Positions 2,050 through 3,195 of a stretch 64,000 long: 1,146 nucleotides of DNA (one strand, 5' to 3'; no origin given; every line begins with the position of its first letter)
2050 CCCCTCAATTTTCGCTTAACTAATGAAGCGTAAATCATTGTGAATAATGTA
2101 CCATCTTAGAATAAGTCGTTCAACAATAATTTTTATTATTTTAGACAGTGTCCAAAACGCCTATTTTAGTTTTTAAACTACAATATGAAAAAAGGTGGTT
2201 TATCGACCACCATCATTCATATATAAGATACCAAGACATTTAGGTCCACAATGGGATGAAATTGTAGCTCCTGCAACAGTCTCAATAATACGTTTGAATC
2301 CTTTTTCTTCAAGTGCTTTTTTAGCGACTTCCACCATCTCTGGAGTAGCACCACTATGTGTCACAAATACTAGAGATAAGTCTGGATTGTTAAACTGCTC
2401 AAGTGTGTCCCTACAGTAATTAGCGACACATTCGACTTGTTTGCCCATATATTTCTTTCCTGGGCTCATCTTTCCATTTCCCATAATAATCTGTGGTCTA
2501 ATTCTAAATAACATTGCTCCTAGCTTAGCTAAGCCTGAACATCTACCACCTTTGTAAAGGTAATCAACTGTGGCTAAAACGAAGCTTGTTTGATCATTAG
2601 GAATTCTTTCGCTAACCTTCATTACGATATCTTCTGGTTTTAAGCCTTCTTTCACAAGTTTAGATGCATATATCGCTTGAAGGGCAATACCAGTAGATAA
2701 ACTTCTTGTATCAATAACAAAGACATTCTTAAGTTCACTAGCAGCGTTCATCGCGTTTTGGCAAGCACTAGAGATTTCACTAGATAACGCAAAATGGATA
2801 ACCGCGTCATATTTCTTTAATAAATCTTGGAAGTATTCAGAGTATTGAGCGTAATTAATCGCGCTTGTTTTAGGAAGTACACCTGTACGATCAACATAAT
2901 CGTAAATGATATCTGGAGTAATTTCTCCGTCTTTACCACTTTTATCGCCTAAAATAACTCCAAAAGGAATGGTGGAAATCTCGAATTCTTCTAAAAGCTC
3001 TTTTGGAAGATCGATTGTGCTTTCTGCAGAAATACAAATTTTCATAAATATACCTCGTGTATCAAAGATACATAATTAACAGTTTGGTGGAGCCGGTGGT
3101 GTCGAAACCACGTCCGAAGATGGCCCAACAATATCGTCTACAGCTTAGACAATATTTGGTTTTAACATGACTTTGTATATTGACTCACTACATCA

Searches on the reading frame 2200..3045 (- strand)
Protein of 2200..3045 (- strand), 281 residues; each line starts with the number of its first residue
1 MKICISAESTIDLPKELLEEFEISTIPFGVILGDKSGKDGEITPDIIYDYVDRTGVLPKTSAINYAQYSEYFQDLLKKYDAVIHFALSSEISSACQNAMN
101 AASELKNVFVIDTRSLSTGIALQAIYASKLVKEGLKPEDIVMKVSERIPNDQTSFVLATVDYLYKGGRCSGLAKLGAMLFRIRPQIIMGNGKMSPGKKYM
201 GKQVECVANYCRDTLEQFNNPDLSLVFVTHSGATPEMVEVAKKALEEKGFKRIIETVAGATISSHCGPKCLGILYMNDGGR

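Call 13: search_protein_families(library=pfam, proteins=[window:2200-3045:-], max_evalue=0.001)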
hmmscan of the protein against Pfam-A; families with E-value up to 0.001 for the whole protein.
window:2200-3045:- (281 aa): 2 families
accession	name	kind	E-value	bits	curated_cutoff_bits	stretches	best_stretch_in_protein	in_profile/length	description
PF02645.21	DegV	-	3.6e-55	187.7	27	1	2-276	1-278/280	Uncharacterised protein, DegV family COG1307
PF13684.11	FakA-like_C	-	0.00026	20.9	23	1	78-129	45-95/216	Fatty acid kinase subunit A-like, C-terminal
